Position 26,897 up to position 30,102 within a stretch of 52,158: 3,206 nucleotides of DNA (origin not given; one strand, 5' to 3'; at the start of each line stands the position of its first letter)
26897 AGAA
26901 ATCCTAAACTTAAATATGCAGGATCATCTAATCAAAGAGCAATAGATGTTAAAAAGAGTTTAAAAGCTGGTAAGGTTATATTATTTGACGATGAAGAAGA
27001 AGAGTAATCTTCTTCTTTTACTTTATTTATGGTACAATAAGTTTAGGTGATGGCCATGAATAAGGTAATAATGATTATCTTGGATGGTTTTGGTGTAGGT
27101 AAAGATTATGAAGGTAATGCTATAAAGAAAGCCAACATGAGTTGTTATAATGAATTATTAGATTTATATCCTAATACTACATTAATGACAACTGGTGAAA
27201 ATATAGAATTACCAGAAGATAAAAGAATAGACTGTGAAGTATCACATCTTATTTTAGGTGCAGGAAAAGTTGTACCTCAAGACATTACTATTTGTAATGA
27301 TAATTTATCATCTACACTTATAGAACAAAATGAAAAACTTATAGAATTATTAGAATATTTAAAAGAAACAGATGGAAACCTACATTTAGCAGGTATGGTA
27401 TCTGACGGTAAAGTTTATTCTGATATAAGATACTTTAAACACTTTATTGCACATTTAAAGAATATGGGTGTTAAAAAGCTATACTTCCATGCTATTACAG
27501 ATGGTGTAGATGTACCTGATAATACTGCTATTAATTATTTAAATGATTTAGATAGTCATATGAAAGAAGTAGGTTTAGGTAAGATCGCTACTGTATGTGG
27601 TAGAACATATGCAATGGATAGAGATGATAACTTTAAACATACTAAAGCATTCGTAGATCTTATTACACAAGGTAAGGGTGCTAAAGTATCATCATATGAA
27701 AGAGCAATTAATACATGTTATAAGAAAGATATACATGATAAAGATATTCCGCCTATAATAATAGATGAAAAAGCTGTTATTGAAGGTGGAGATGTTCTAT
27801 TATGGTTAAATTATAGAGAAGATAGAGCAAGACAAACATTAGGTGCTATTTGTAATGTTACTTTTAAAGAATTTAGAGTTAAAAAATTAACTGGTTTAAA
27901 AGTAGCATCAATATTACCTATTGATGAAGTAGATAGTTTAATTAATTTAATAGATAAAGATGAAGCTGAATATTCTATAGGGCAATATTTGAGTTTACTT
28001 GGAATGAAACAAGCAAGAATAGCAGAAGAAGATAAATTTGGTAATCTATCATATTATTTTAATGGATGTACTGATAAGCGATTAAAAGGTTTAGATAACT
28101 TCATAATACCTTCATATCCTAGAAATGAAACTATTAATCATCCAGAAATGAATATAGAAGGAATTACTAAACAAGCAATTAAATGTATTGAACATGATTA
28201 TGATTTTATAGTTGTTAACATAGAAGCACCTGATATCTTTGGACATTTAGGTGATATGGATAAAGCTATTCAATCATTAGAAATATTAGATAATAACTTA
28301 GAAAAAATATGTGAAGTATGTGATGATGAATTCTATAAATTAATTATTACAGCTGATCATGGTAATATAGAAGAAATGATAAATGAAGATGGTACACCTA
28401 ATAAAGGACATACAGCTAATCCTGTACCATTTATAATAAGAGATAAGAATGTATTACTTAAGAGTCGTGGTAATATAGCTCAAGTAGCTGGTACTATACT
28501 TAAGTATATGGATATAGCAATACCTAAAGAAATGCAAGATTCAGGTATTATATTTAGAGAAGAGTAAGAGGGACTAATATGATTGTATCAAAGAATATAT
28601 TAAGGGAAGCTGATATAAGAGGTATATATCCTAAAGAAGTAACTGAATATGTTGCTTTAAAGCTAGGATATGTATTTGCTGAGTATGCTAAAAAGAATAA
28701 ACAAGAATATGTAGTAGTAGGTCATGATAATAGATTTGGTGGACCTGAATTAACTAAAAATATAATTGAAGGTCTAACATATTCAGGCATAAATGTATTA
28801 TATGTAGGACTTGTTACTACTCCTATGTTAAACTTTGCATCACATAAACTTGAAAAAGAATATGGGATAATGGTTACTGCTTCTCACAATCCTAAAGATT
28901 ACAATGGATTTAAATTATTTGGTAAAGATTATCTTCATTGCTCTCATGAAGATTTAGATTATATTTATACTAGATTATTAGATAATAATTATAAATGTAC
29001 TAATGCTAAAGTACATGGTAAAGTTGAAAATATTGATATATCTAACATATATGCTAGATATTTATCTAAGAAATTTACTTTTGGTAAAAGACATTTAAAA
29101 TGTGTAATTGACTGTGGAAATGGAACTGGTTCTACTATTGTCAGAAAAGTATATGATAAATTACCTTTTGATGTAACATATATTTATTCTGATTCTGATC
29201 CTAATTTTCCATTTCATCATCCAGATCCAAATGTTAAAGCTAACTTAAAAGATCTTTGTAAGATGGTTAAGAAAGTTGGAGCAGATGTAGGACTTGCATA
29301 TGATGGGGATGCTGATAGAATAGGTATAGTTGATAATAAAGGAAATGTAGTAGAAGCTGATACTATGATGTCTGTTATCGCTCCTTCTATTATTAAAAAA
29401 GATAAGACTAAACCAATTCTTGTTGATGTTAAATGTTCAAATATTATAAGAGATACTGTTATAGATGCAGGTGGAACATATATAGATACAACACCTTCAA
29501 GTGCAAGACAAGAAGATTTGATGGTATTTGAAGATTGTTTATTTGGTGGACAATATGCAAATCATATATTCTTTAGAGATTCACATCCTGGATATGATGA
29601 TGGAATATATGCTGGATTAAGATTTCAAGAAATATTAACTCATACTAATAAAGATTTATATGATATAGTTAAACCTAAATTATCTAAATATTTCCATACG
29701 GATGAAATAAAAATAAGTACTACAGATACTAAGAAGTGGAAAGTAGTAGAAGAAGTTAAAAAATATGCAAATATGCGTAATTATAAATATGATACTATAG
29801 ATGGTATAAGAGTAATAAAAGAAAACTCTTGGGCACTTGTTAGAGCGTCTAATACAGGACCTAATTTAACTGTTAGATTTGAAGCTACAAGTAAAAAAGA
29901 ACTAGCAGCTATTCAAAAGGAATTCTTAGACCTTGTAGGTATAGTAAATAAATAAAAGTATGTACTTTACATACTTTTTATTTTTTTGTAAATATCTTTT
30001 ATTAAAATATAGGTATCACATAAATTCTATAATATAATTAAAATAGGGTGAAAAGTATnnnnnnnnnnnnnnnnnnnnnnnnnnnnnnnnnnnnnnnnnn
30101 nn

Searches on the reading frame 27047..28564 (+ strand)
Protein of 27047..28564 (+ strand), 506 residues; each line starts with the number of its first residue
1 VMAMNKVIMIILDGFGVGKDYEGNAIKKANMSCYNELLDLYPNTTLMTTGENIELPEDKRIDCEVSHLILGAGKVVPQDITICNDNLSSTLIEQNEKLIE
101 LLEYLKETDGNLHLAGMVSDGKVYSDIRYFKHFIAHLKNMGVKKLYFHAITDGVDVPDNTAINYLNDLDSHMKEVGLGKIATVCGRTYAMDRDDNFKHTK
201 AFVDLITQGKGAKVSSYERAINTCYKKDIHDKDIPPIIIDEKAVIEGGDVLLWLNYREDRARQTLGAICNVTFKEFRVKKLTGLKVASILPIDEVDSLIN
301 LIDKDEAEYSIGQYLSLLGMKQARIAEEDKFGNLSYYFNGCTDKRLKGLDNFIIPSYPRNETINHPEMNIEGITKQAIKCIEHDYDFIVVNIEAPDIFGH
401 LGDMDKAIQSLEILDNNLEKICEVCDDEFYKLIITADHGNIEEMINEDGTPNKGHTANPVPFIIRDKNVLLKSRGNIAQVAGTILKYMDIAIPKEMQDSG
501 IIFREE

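Call 23: search_protein_families(library=pfam, proteins=[window:27047-28564:+], max_evalue=0.00001)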
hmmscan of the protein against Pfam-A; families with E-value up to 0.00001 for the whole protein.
window:27047-28564:+ (506 aa): 2 families
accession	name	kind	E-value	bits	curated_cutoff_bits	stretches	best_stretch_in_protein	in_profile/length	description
PF06415.18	iPGM_N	-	1.8e-52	178.4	27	1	86-286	4-209/217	BPG-independent PGAM N-terminus (iPGM_N)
PF01676.23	Metalloenzyme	-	1.6e-49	169.1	24.3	1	6-490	2-250/252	Metalloenzyme superfamily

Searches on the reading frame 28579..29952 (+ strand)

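Call 23: search_protein_families(library=pfam, proteins=[window:28579-29952:+], max_evalue=0.00001)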
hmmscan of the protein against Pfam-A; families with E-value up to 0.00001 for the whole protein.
window:28579-29952:+ (458 aa): 4 families
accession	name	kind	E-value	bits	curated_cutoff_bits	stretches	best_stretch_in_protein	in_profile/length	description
PF02878.22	PGM_PMM_I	-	1.4e-36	125.6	22.5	1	7-134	3-132/138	Phosphoglucomutase/phosphomannomutase, alpha/beta/alpha domain I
PF02879.22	PGM_PMM_II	-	4.3e-24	85.5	29.3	1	158-255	3-103/103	Phosphoglucomutase/phosphomannomutase, alpha/beta/alpha domain II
PF00408.26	PGM_PMM_IV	-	6.5e-13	49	23.1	1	376-451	1-67/68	Phosphoglucomutase/phosphomannomutase, C-terminal domain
PF02880.22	PGM_PMM_III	-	1.2e-10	42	20.7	1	261-371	3-115/115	Phosphoglucomutase/phosphomannomutase, alpha/beta/alpha domain III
